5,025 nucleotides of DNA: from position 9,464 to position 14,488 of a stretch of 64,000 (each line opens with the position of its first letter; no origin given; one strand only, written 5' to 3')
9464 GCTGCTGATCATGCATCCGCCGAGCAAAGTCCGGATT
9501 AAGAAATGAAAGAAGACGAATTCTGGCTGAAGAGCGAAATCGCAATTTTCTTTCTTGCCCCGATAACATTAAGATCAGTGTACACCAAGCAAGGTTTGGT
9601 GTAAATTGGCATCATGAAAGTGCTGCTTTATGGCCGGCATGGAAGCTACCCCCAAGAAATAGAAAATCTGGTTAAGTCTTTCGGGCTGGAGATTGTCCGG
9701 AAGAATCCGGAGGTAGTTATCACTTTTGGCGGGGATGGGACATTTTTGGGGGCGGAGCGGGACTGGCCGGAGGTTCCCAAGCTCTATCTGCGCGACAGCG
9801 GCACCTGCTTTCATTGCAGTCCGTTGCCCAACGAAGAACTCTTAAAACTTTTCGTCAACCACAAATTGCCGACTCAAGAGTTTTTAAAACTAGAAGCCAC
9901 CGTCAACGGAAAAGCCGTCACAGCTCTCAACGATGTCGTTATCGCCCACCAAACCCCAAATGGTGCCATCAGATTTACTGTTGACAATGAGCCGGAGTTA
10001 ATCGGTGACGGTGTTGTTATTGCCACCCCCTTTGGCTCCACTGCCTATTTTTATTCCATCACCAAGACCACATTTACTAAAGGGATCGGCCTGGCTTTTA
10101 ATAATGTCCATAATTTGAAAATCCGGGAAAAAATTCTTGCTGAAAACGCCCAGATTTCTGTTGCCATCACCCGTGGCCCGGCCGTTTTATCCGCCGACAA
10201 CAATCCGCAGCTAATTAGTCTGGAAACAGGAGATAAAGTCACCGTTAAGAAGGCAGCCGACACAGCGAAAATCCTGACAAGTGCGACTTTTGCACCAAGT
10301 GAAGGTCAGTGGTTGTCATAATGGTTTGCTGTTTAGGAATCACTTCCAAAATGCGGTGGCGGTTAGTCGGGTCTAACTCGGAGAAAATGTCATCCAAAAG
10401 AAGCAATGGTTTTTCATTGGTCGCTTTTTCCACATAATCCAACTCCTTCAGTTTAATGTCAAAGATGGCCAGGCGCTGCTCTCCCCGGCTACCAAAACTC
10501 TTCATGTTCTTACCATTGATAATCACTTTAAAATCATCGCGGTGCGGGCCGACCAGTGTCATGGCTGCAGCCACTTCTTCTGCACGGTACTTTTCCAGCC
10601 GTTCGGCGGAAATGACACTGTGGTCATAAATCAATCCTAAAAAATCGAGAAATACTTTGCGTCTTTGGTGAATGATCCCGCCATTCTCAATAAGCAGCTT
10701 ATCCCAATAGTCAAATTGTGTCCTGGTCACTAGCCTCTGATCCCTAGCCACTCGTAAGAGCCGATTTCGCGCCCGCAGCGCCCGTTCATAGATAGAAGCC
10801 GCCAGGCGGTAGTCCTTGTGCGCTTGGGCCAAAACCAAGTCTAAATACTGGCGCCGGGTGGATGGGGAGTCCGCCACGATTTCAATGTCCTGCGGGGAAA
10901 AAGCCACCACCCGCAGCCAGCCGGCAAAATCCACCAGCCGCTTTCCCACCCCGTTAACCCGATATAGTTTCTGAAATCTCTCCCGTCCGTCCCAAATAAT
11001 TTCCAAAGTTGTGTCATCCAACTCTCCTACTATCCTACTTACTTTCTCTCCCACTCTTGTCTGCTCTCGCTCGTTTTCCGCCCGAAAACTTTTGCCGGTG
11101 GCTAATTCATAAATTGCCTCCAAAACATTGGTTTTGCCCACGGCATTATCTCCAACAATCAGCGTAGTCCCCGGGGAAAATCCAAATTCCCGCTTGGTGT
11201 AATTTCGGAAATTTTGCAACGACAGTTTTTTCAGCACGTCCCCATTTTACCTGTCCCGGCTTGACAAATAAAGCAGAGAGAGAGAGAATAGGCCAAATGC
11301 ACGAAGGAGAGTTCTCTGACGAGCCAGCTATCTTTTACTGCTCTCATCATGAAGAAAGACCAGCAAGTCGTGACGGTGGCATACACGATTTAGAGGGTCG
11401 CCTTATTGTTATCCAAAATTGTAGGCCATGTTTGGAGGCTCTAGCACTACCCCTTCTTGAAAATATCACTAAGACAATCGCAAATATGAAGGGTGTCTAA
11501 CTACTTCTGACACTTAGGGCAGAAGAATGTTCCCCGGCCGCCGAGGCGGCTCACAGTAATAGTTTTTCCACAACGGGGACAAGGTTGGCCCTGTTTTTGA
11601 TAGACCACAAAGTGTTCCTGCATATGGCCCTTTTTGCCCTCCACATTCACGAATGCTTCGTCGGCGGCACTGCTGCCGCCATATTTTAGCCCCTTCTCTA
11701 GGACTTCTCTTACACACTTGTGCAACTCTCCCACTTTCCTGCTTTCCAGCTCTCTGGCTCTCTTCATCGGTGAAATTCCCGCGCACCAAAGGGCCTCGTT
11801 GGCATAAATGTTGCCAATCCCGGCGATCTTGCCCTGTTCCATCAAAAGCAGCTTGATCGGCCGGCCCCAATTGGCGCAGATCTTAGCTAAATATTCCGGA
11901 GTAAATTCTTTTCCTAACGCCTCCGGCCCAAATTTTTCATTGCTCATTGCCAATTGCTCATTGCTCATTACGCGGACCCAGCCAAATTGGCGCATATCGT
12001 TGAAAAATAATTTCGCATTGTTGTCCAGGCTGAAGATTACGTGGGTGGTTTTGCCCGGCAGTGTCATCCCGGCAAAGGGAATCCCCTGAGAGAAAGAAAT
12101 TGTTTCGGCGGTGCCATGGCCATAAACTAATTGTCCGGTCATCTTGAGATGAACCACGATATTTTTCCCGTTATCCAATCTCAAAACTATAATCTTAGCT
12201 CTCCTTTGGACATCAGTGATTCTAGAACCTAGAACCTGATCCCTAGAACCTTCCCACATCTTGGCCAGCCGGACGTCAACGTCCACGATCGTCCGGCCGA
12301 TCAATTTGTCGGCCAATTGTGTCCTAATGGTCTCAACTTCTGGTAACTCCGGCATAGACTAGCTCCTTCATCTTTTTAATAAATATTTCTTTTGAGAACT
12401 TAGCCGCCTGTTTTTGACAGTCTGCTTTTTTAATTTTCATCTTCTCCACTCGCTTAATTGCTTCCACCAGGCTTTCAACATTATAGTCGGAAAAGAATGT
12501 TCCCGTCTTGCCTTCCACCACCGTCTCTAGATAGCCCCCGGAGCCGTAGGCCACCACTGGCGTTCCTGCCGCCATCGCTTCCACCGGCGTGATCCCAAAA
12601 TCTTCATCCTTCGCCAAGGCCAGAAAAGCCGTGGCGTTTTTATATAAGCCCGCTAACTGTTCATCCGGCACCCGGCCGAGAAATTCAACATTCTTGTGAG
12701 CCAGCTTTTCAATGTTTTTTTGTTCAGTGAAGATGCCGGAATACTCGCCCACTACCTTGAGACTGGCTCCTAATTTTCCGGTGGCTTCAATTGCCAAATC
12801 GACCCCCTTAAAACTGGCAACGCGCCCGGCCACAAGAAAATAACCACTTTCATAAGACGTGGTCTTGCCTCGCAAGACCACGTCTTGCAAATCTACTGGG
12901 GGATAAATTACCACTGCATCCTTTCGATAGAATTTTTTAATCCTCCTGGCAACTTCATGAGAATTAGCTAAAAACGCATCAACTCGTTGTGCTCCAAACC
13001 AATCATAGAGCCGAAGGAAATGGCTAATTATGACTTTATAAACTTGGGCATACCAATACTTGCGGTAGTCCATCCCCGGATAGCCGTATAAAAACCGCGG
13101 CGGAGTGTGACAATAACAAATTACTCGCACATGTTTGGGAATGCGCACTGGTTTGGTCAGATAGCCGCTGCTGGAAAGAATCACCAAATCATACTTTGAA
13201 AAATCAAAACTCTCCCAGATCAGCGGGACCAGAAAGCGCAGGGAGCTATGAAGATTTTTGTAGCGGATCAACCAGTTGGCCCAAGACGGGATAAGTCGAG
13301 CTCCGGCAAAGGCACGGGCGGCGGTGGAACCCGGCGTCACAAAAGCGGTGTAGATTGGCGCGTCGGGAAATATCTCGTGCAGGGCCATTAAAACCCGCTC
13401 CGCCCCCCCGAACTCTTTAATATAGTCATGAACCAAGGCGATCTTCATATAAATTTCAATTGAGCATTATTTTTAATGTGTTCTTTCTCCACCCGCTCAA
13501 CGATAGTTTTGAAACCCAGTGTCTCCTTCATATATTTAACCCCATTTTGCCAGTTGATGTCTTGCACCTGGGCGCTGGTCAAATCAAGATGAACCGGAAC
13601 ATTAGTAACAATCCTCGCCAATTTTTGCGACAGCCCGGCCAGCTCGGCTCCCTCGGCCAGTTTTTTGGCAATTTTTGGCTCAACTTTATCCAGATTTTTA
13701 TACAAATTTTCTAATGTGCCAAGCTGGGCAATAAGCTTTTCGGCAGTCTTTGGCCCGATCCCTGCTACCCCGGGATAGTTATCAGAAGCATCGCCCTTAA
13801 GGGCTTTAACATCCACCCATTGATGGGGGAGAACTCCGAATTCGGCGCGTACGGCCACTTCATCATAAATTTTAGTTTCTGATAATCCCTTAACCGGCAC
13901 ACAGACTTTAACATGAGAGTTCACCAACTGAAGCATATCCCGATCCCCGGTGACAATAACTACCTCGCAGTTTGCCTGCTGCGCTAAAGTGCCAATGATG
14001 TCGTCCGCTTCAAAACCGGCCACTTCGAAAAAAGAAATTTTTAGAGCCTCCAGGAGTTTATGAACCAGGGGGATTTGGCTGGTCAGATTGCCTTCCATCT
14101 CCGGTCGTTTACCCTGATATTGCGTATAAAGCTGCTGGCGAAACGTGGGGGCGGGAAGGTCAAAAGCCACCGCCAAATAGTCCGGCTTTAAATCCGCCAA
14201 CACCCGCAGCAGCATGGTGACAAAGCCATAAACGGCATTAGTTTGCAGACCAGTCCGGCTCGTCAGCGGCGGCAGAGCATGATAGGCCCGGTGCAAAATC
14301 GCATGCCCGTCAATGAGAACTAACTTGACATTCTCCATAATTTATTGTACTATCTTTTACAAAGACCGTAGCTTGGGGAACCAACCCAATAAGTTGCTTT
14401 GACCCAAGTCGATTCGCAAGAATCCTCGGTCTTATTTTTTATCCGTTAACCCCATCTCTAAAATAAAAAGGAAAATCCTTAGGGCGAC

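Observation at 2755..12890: Short tandem repeats inserted in-frame inside conserved housekeeping genes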

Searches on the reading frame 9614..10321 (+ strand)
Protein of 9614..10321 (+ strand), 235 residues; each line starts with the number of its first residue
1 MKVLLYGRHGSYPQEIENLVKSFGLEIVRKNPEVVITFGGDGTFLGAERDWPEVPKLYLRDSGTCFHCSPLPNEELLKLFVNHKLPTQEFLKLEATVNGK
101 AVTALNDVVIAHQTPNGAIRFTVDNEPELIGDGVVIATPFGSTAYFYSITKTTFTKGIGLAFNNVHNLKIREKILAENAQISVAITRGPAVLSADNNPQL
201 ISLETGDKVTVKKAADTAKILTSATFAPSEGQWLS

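Call 51: search_protein_families(library=pfam, proteins=[window:9614-10321:+])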
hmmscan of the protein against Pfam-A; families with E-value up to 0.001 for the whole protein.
window:9614-10321:+ (235 aa): 1 family
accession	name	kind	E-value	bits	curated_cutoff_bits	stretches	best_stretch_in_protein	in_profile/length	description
PF20143.4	NAD_kinase_C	-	1.6e-05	25.1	23.7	1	106-221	2-124/126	ATP-NAD kinase C-terminal domain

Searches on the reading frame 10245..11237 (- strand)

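Call 51: search_protein_families(library=pfam, proteins=[window:10245-11237:-])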
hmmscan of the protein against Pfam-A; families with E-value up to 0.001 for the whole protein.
window:10245-11237:- (330 aa): 6 families
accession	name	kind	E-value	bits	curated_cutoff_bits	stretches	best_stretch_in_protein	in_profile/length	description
PF02463.25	SMC_N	-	2.9e-17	63.3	40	1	1-311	1-198/220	RecF/RecN/SMC N terminal domain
PF13175.12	AAA_15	-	2.1e-11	44.5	32.1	1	1-112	1-92/374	AAA ATPase domain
PF13476.12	AAA_23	-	2.4e-11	45.1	27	1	4-60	1-57/201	AAA domain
PF13304.12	AAA_21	-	3e-08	34.5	27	0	25-46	2-23/304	AAA domain, putative AbiEii toxin, Type IV TA system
PF13555.12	AAA_29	-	3.5e-05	23.9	27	1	2-50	1-50/61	P-loop containing region of AAA domain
PF13514.12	AAA_27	-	0.00041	20.4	22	1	2-49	3-53/206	AAA domain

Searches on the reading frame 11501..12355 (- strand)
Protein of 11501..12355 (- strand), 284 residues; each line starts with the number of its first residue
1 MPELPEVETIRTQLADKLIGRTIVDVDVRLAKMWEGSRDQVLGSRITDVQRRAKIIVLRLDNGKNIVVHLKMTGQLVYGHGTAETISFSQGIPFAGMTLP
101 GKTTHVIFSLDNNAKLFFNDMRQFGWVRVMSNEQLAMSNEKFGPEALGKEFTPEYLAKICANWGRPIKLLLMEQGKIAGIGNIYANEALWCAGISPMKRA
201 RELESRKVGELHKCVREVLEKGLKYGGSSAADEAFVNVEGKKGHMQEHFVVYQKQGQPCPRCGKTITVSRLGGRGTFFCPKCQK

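Call 9: search_solved_structures(query=window:11501-12355:-, show_alignments=3)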
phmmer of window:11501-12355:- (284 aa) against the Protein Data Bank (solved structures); distinct sequences matched with E-value up to 0.001: 44.
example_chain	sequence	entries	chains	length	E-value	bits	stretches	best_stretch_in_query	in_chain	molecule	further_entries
6tc6_A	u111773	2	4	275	2.6e-46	161.5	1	1-284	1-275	Formamidopyrimidine-DNA glycosylase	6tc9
1l1t_A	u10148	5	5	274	8.4e-46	159.8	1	1-284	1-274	MutM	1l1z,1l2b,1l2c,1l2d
1r2y_A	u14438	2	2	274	2.2e-45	158.4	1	1-284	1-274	MutM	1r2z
2f5n_A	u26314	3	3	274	1.1e-44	156.1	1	1-284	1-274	formamidopyrimidine-DNA glycosidase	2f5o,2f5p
2f5q_A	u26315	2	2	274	2.9e-44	154.8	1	1-284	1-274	formamidopyrimidine-DNA glycosidase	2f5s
3gp1_A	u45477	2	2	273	5.8e-44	153.8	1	2-284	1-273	DNA glycosylase | Formamidopyrimidine-DNA glycosylase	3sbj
3sar_A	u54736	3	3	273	6e-44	153.7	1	2-284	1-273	Formamidopyrimidine-DNA glycosylase | DNA GLYCOSYLASE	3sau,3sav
3gpp_A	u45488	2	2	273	7.7e-44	153.4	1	2-284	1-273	DNA glycosylase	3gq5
3u6c_A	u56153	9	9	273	1.5e-43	152.5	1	2-284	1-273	Formamidopyrimidine-DNA glycosylase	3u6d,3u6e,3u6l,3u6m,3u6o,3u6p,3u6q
3gpy_A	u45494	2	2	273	1.5e-43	152.4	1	2-284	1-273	DNA glycosylase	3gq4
3jr4_A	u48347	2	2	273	2.1e-43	152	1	2-284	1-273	DNA glycosylase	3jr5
4g4n_A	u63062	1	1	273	3.8e-43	151.1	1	2-284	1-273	Formamidopyrimidine-DNA glycosylase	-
3sas_A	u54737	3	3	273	4.1e-43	151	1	2-284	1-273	DNA GLYCOSYLASE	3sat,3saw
4g4q_A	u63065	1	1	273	7.9e-43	150.1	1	2-284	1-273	Formamidopyrimidine-DNA glycosylase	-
4g4o_A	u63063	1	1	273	9.4e-43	149.8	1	2-284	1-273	Formamidopyrimidine-DNA glycosylase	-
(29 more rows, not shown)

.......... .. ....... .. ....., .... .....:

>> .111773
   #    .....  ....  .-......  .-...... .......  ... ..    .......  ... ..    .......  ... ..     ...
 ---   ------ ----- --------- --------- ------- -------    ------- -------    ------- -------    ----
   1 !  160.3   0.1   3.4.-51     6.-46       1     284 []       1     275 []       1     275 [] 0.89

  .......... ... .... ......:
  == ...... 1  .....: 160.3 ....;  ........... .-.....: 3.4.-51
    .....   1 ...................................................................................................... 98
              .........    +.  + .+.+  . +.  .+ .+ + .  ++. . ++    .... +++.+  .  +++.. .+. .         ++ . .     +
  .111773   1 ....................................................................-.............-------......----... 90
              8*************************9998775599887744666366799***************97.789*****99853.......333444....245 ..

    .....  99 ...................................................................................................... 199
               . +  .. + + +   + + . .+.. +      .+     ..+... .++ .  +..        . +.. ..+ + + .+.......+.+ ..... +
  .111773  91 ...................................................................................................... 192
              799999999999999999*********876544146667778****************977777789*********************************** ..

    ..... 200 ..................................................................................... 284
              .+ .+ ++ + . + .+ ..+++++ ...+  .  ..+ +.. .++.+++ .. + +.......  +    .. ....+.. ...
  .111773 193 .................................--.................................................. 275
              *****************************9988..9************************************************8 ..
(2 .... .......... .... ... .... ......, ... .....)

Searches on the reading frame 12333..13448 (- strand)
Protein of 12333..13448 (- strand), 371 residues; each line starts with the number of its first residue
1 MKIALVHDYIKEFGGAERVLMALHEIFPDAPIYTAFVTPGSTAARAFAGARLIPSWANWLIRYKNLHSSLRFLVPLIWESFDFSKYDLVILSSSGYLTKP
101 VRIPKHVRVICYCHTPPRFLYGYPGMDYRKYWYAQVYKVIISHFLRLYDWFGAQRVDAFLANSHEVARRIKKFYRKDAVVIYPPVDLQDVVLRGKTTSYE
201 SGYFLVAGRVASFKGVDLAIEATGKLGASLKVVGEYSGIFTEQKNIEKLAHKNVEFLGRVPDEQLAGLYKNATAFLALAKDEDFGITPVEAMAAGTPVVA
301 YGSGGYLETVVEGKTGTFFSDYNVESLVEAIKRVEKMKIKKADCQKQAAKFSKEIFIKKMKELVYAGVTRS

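Call 51: search_protein_families(library=pfam, proteins=[window:12333-13448:-])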
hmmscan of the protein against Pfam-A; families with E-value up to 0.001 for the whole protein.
window:12333-13448:- (371 aa): 5 families
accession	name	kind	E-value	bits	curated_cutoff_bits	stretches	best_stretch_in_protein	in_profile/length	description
PF00534.26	Glycos_transf_1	-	4.3e-32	111.5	26.4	1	201-350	15-171/172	Glycosyl transferases group 1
PF13692.12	Glyco_trans_1_4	-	4.4e-21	76.1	27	1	204-334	4-139/142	Glycosyl transferases group 1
PF13439.12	Glyco_transf_4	-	3.5e-14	53.6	28.5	1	13-188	1-169/170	Glycosyltransferase Family 4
PF20706.3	GT4-conflict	-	1.4e-08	34.6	26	1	176-312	172-322/385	Family 4 Glycosyltransferase in conflict systems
PF13524.12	Glyco_trans_1_2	-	6.9e-07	29.8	25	1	227-343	14-120/144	Glycosyl transferase-like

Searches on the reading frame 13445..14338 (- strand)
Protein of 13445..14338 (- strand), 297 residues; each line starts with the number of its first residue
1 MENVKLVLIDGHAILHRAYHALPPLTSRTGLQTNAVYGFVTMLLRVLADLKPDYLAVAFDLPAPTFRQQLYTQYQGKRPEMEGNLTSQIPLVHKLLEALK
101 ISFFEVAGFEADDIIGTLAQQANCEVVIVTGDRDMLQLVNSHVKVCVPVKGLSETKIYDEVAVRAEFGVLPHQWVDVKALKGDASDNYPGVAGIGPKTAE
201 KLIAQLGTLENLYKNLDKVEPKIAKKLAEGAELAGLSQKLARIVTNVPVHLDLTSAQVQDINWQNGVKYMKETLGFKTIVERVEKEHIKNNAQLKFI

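Call 51: search_protein_families(library=pfam, proteins=[window:13445-14338:-])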
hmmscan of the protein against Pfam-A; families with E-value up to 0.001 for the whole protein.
window:13445-14338:- (297 aa): 3 families
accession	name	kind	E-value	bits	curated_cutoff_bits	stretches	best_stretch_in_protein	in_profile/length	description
PF02739.22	5_3_exonuc_N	-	2.2e-56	190.5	34.3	1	5-168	1-164/164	5'-3' exonuclease, N-terminal resolvase-like domain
PF01367.25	5_3_exonuc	-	3.4e-31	108.1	40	1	170-262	2-95/97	5'-3' exonuclease, C-terminal SAM fold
PF14520.12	HHH_5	-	0.00019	22.3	27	0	191-220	7-33/57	Helix-hairpin-helix domain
